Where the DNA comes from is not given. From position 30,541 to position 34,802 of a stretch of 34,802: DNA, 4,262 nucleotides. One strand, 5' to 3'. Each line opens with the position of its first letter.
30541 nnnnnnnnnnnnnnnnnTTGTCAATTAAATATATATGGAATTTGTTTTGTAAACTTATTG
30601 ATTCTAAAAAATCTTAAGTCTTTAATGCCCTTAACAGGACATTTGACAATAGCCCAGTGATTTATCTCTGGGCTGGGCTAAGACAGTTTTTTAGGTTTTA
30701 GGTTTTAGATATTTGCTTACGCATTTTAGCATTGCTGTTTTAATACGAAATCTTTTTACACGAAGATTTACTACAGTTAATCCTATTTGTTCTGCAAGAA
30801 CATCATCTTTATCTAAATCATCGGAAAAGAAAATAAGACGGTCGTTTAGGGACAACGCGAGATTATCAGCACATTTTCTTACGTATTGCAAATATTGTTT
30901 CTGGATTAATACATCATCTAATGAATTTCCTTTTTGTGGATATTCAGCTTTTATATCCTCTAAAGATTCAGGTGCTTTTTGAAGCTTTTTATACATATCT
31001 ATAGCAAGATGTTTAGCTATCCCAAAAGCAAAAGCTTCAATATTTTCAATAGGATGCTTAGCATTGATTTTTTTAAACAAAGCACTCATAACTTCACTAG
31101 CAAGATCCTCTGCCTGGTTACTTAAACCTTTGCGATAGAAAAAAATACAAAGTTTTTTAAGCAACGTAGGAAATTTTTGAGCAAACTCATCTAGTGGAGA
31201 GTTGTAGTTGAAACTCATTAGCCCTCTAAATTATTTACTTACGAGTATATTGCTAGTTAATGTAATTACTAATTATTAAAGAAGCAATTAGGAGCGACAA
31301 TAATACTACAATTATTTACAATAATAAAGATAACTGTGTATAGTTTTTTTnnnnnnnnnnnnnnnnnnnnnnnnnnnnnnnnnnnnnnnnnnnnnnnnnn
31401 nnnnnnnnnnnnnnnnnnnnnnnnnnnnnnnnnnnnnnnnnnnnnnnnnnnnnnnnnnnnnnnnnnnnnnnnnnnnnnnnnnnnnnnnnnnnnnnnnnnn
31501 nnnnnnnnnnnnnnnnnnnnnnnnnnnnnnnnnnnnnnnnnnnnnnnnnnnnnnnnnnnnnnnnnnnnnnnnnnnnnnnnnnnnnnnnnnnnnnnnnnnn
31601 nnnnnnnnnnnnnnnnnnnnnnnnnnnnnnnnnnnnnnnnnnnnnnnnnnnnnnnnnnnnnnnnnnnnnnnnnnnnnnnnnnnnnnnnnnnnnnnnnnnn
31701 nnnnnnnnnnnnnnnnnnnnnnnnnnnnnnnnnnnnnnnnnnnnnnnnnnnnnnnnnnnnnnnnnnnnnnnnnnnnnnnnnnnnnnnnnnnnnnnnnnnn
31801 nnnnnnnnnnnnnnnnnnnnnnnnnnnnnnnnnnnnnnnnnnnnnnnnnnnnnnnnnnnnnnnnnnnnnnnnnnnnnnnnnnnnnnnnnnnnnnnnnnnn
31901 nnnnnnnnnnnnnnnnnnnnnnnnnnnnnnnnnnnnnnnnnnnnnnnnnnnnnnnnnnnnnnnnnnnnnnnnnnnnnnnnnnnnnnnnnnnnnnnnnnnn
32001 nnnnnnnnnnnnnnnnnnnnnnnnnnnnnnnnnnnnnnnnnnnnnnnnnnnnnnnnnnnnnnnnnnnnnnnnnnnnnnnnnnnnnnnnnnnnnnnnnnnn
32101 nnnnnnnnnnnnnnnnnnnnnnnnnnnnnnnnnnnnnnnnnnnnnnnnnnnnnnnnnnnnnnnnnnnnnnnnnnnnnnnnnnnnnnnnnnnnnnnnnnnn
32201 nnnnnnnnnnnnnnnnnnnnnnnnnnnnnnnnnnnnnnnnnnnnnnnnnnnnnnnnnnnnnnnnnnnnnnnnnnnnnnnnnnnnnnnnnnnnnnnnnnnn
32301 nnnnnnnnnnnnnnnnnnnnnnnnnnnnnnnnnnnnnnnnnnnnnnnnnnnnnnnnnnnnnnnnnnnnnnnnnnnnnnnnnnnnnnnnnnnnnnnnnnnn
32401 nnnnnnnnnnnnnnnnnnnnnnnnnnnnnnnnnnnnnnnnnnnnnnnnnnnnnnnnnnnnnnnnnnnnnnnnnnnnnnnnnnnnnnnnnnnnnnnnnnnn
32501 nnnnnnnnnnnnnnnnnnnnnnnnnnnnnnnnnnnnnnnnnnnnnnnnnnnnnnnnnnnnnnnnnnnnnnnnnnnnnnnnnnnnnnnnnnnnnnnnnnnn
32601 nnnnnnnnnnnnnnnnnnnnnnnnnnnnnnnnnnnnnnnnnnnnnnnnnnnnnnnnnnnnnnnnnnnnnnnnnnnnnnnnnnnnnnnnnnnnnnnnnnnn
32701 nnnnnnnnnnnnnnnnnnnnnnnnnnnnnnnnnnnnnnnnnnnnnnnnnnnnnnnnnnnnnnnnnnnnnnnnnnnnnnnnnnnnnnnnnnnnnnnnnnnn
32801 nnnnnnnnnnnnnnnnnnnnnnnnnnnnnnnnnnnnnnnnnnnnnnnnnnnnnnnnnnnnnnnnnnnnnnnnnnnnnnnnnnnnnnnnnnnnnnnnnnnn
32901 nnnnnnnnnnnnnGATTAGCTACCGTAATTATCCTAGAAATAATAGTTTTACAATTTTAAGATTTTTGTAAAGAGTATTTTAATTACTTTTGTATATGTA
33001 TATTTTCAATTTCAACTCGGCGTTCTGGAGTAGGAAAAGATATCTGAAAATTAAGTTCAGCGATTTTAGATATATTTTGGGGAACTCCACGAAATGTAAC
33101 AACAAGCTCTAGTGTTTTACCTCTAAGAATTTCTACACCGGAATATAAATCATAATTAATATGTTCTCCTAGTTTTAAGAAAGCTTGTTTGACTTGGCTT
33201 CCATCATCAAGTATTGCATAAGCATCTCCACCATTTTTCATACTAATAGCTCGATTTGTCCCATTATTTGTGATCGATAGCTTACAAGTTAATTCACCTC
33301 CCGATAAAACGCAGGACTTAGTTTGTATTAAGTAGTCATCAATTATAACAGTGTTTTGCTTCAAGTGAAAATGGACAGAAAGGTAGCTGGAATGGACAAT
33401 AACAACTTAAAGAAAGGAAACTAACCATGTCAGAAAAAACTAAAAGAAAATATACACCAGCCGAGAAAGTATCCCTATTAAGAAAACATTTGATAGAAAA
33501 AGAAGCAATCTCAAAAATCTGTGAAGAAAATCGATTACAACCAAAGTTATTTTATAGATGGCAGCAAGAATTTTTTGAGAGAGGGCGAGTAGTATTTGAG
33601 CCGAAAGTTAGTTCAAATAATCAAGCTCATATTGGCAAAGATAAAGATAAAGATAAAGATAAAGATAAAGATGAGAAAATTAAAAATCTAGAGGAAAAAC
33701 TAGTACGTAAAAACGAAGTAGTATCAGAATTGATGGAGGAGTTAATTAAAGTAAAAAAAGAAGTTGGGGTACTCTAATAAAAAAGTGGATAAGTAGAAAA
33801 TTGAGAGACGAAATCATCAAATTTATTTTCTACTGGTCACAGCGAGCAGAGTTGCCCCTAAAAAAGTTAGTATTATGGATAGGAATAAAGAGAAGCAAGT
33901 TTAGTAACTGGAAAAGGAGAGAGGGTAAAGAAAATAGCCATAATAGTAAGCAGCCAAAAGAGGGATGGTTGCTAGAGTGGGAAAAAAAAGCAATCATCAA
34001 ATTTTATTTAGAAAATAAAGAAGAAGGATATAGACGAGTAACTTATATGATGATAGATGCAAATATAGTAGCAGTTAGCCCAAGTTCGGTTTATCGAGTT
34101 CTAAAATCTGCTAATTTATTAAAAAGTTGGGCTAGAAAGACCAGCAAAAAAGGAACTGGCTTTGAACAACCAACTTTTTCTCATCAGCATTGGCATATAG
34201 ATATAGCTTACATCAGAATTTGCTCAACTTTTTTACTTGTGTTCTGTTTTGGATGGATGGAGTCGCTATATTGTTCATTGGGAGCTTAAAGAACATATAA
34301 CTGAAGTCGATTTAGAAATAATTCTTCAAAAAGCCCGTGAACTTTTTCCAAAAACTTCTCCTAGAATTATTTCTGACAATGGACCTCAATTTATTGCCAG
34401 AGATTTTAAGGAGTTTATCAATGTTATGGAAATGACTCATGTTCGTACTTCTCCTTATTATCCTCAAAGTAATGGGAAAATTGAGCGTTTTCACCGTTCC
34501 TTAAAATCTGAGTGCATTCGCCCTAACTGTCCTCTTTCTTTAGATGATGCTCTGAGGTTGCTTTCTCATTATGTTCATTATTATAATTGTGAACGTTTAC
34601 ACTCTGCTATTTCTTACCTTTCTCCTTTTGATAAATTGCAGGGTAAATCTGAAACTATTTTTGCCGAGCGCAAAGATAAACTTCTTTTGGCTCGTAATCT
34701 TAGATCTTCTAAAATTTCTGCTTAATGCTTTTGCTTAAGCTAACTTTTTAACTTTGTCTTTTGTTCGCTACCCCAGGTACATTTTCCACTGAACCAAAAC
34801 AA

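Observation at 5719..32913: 27-kb island: eight exported caspase paralogues wired to hypervariable lectin-like receptors, kinase/pseudokinase and ECF sigma modules - a candidate extracytoplasmic sensor-protease system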

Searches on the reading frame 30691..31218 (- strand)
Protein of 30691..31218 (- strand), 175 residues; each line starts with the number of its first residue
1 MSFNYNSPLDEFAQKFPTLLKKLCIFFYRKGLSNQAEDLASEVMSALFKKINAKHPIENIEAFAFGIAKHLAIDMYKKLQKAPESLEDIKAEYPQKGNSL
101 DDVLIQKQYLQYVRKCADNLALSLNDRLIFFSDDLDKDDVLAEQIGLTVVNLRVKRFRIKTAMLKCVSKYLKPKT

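Call 4: search_protein_families(library=pfam, proteins=[window:30691-31218:-], max_evalue=0.01)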
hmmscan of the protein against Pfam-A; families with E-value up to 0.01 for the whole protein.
window:30691-31218:- (175 aa): 1 family
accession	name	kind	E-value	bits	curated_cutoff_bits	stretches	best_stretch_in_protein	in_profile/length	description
PF04542.20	Sigma70_r2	-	2.9e-06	27.4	24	1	25-80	14-69/71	Sigma-70 region 2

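Call 36: search_protein_families(library=pfam, proteins=[window:30691-31218:-], max_evalue=10)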
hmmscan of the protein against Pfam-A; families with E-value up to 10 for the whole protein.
window:30691-31218:- (175 aa): 2 families
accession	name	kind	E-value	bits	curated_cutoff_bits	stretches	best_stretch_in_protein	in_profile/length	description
PF04542.20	Sigma70_r2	-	2.9e-06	27.4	24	1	25-80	14-69/71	Sigma-70 region 2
PF00745.25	GlutR_dimer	-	0.011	16.5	22.9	1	30-83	27-81/99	Glutamyl-tRNAGlu reductase, dimerisation domain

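Call 37: search_protein_families(library=ncbifam, proteins=[window:30691-31218:-], max_evalue=0.01)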
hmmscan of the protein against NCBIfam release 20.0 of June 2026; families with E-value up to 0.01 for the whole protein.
window:30691-31218:- (175 aa): 18 families
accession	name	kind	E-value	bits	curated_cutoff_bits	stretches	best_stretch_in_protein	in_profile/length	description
NF058625.1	sigma_PG0214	equivalog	1.9e-11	44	130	1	10-121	4-115/170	GFO_1088 family ECF-type sigma factor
TIGR02985.1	Sig70_bacteroi1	subfamily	5.8e-07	29.9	126.4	1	11-121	2-116/162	RNA polymerase sigma-70 factor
TIGR02989.1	Sig-70_gvs1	subfamily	9.9e-07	28.8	124.55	1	34-167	26-158/158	RNA polymerase sigma-70 factor, Rhodopirellula/Verrucomicrobium family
TIGR02937.1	sigma70-ECF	superfamily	5.5e-06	26.1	42.9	1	21-130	11-126/165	sigma-70 family RNA polymerase sigma factor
TIGR02959.1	SigZ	equivalog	8e-06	25.8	168.65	1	33-160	19-143/170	RNA polymerase sigma factor SigZ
NF009179.0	PRK12527.1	equivalog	8.9e-06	25.8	162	1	24-166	10-149/159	RNA polymerase sigma factor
TIGR02952.1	Sig70_famx2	equivalog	3.8e-05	23.6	206.45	1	13-108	14-112/170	ECF subfamily RNA polymerase sigma factor, BldN family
NF007215.0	PRK09637.1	equivalog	6.4e-05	23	212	1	33-166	25-157/181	RNA polymerase sigma factor SigZ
NF007220.0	PRK09639.1-5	equivalog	0.00014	21.6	260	1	27-125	21-122/181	RNA polymerase sigma factor SigX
TIGR02943.1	Sig70_famx1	hypoth_equivalog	0.00022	21.1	162.2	0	92-169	104-181/188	RNA polymerase sigma-70 factor, TIGR02943 family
TIGR02950.1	SigM_subfam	subfamily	0.00068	19.5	147.95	1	21-129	11-120/159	RNA polymerase sigma factor, SigM family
NF007217.0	PRK09639.1-1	equivalog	0.00073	19.3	239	1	25-81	19-75/194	RNA polymerase sigma factor SigX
NF009171.0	PRK12518.1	equivalog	0.00091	19.1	208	1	32-163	49-180/191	RNA polymerase sigma factor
NF009196.0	PRK12544.1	equivalog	0.0012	18.3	287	0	90-169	119-198/208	RNA polymerase factor sigma-70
NF009193.0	PRK12541.1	equivalog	0.003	17.8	171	1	31-158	27-151/161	RNA polymerase sigma factor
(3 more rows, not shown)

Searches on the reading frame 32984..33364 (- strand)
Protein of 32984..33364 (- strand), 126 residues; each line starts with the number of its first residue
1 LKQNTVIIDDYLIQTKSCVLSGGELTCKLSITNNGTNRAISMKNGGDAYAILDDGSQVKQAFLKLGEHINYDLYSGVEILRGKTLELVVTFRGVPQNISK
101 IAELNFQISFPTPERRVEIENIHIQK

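Call 4: search_protein_families(library=pfam, proteins=[window:32984-33364:-], max_evalue=0.01)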
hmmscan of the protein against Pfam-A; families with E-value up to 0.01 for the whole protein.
window:32984-33364:- (126 aa): 0 families

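Call 36: search_protein_families(library=pfam, proteins=[window:32984-33364:-], max_evalue=10)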
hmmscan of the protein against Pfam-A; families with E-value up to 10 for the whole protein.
window:32984-33364:- (126 aa): 1 family
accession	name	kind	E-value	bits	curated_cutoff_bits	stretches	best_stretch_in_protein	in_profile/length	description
PF21323.2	KDM5_C-hel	-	0.19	12.1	27.1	1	8-31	10-33/55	Lysine-specific demethylase 5, C-terminal helical domain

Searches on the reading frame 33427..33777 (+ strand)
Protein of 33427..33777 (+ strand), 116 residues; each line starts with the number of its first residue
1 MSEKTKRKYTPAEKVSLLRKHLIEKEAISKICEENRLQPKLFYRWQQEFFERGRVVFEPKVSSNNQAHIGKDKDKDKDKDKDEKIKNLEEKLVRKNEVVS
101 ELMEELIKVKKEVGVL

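Call 4: search_protein_families(library=pfam, proteins=[window:33427-33777:+], max_evalue=0.01)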
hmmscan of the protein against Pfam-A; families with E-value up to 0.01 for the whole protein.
window:33427-33777:+ (116 aa): 1 family
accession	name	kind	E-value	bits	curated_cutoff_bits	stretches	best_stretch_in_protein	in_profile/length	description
PF01527.26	HTH_Tnp_1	-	1.1e-06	29.2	24.1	1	4-54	2-51/75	Transposase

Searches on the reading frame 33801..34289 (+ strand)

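Call 6: search_protein_families(library=pfam, proteins=[window:33801-34289:+], max_evalue=0.01)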
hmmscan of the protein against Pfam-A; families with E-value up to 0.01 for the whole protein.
window:33801-34289:+ (162 aa): 1 family
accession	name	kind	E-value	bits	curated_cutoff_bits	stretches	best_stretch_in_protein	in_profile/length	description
PF13276.12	HTH_21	-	8e-05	23.2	28.1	1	62-113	7-59/60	HTH-like domain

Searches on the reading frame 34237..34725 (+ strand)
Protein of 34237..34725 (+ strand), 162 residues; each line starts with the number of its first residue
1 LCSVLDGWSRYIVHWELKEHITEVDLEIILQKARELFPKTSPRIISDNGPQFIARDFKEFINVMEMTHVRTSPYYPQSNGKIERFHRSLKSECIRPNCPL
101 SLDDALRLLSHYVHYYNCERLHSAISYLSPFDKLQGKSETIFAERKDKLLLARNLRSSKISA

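Call 6: search_protein_families(library=pfam, proteins=[window:34237-34725:+], max_evalue=0.01)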
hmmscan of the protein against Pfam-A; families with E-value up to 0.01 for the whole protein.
window:34237-34725:+ (162 aa): 3 families
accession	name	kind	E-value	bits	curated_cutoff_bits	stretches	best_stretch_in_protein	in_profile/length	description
PF13683.12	rve_3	-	2.7e-16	59.5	26.5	1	66-130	3-67/67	Integrase core domain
PF00665.32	rve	-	2.5e-11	44.2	32.6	1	2-76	27-102/102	Integrase core domain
PF13333.12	rve_2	-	3.8e-07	30.6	22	1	83-131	1-49/56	Integrase core domain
